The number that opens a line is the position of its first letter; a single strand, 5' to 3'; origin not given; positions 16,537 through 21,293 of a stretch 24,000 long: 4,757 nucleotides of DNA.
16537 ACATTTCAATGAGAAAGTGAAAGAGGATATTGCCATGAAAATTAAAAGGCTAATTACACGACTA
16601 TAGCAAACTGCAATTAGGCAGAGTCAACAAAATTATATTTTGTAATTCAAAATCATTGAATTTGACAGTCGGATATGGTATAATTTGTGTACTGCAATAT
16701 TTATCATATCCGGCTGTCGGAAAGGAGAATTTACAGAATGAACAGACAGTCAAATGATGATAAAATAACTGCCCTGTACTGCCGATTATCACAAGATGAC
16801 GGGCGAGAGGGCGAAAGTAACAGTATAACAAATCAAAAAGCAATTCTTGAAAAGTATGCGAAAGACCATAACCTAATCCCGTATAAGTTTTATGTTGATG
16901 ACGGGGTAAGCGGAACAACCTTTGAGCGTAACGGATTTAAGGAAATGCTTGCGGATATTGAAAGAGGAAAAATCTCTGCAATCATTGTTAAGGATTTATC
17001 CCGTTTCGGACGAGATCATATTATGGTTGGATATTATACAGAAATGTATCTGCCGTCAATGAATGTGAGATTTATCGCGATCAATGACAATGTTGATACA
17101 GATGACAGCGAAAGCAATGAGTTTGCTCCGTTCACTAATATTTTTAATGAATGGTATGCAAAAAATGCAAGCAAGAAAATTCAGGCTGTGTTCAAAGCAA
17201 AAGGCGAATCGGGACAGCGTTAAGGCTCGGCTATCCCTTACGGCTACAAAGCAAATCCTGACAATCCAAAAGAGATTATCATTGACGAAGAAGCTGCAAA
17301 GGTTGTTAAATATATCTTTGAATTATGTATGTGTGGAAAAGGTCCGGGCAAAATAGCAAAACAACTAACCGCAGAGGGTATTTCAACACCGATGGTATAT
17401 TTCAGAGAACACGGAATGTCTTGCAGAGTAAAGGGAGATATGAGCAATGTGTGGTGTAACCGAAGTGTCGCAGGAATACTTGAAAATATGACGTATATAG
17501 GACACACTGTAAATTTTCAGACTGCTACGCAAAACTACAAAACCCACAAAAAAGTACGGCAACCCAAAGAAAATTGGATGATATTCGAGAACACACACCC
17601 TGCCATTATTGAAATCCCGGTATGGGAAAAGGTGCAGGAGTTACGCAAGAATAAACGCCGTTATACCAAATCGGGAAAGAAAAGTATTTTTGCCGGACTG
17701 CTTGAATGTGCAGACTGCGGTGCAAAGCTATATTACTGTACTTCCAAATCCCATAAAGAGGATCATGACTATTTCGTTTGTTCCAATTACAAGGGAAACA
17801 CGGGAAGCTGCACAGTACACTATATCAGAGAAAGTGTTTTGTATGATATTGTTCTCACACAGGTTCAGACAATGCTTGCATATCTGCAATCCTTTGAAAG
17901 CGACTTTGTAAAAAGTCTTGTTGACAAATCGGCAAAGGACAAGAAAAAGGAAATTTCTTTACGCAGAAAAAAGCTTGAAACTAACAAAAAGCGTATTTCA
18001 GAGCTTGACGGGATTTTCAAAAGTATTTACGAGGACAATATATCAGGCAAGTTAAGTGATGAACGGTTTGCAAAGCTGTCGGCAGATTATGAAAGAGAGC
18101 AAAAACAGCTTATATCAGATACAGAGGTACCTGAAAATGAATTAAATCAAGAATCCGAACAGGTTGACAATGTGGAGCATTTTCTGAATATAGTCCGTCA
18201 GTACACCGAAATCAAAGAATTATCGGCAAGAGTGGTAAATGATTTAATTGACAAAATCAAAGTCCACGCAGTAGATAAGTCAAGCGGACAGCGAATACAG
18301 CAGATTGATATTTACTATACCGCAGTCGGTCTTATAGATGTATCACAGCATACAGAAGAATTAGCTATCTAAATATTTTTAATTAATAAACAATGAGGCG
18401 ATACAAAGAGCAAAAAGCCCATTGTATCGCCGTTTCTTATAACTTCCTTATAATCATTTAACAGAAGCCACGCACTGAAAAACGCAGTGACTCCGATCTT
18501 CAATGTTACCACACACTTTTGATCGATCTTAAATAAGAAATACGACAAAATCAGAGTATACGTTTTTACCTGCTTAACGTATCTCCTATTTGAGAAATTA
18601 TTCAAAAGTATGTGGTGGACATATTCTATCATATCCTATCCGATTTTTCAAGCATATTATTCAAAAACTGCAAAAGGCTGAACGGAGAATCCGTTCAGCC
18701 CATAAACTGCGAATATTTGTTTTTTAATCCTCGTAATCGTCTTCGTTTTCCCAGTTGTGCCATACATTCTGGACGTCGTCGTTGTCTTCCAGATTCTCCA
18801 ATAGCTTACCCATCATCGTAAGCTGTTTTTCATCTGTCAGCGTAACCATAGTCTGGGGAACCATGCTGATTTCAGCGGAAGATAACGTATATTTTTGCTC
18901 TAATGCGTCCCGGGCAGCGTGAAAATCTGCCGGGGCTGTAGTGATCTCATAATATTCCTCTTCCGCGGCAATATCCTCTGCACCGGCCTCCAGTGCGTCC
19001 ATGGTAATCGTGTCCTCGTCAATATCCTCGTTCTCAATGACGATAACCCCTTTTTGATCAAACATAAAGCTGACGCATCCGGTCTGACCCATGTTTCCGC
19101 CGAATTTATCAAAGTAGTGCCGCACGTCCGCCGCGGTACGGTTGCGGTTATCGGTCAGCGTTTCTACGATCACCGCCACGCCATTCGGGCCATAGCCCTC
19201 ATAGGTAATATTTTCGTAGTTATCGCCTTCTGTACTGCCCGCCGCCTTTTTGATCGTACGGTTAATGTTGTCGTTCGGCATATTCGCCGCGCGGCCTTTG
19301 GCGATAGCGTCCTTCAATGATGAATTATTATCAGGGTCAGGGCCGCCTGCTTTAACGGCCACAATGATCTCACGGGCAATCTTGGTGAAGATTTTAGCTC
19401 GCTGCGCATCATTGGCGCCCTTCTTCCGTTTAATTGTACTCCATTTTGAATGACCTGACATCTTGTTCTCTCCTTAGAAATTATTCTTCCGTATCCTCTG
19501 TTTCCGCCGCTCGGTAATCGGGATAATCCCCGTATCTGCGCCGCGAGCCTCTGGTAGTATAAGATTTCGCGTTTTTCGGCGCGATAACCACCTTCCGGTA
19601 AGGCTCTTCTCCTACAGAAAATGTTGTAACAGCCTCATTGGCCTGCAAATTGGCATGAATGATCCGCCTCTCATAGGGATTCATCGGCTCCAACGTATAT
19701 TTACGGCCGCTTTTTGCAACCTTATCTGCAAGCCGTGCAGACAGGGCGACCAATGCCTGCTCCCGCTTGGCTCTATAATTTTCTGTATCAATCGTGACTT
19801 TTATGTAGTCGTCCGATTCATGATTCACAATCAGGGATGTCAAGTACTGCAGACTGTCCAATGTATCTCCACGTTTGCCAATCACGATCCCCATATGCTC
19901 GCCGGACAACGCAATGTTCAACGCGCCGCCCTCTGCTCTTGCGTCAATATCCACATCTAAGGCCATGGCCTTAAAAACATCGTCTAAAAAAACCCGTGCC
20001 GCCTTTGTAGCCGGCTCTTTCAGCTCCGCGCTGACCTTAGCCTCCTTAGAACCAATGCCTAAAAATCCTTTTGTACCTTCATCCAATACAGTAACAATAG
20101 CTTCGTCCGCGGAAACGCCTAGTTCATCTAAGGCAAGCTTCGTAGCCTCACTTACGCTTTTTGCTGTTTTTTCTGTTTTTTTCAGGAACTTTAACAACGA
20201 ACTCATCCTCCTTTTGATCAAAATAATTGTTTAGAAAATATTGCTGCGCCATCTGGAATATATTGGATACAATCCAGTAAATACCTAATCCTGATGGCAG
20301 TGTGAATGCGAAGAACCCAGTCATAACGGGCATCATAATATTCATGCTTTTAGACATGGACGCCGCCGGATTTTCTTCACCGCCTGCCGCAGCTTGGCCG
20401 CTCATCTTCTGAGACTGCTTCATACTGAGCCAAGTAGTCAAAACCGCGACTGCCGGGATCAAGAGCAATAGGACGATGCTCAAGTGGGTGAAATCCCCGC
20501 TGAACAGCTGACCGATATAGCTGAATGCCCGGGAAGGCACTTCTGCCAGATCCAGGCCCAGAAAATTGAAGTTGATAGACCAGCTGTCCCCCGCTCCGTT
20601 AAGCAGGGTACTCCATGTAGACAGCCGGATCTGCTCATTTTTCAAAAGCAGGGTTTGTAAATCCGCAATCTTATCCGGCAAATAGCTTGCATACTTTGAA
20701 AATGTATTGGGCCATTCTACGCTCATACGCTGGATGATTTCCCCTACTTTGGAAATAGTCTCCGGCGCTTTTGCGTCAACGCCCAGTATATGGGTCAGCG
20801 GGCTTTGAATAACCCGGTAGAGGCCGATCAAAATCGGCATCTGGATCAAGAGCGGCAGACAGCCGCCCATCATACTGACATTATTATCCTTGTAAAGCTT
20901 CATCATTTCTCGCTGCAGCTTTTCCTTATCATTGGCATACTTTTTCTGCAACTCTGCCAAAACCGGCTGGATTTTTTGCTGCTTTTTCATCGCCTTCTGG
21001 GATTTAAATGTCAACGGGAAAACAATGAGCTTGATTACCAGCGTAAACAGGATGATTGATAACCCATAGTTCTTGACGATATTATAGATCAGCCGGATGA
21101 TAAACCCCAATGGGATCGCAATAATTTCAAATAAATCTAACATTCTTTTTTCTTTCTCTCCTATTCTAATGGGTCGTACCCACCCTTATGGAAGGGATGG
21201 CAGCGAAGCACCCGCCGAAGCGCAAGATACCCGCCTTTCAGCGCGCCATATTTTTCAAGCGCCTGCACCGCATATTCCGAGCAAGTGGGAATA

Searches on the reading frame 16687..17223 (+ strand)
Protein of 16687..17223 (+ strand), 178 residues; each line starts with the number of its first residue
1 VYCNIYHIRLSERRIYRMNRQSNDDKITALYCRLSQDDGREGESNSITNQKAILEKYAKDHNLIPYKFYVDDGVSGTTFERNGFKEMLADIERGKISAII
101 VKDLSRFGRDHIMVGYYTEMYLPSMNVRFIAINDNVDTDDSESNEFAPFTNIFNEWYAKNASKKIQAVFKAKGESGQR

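Call 10: search_protein_families(library=pfam, proteins=[window:16687-17223:+], max_evalue=0.01)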
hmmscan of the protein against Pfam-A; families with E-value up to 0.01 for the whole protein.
window:16687-17223:+ (178 aa): 1 family
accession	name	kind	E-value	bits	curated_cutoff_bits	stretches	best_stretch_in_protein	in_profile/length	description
PF00239.26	Resolvase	-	2.1e-24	86.7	23.3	1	29-177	2-144/145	Resolvase, N terminal domain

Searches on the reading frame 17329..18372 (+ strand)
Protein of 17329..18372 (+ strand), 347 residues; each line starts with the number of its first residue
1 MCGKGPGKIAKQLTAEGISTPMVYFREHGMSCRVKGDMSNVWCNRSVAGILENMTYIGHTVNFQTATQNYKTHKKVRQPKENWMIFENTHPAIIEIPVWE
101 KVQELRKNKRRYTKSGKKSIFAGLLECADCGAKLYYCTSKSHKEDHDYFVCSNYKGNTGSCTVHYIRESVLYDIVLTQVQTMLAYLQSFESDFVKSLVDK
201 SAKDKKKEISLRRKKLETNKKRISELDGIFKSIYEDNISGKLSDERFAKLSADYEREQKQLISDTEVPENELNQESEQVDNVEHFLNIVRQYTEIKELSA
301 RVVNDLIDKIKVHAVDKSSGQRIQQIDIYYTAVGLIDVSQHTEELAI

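Call 10: search_protein_families(library=pfam, proteins=[window:17329-18372:+], max_evalue=0.01)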
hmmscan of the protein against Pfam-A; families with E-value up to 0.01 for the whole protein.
window:17329-18372:+ (347 aa): 4 families
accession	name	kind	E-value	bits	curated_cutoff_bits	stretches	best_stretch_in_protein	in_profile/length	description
PF14287.11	DUF4368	-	3.5e-22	78.8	25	1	271-337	1-67/67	Domain of unknown function (DUF4368)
PF07508.19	Recombinase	-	2.2e-15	57.2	21.1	1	3-108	17-101/102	Recombinase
PF13408.12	Zn_ribbon_recom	-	2.1e-14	54.1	25.3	1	120-179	1-57/58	Recombinase zinc beta ribbon domain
PF24486.1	DUF7583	-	0.0099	16.4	27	0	44-89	30-75/100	Domain of unknown function (DUF7583)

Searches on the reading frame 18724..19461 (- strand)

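Call 10: search_protein_families(library=pfam, proteins=[window:18724-19461:-], max_evalue=0.01)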
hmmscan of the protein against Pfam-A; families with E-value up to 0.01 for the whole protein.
window:18724-19461:- (245 aa): 2 families
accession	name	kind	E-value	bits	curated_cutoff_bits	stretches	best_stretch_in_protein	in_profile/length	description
PF01709.26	Transcrip_reg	-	4.7e-66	221.9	27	1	82-237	1-160/160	TACO1/YebC second and third domain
PF20772.2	TACO1_YebC_N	-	1.5e-31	109.1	36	1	5-75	1-72/73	TACO1/YebC protein N-terminal domain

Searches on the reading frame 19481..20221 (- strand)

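Call 10: search_protein_families(library=pfam, proteins=[window:19481-20221:-], max_evalue=0.01)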
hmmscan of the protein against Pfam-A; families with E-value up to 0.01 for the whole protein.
window:19481-20221:- (246 aa): 4 families
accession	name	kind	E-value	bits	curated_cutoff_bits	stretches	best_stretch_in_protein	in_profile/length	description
PF01424.28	R3H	-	7.7e-21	74.3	26.8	1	156-215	2-60/60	R3H domain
PF14804.11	Jag_N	-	2.4e-16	60.3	25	1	19-66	2-49/50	Jag N-terminus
PF13083.13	KH_KhpA-B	-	2.5e-16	59.8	32.1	1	76-144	5-73/73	KhpA/KhpB, KH domain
PF07650.23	KH_2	-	0.0018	18.5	22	1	85-130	13-56/78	KH domain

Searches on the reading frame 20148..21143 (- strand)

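Call 10: search_protein_families(library=pfam, proteins=[window:20148-21143:-], max_evalue=0.01)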
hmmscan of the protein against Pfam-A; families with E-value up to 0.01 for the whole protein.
window:20148-21143:- (331 aa): 1 family
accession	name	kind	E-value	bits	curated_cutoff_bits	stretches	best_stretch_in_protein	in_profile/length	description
PF02096.25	60KD_IMP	-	2.3e-58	197.2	35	1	26-306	1-163/163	60Kd inner membrane protein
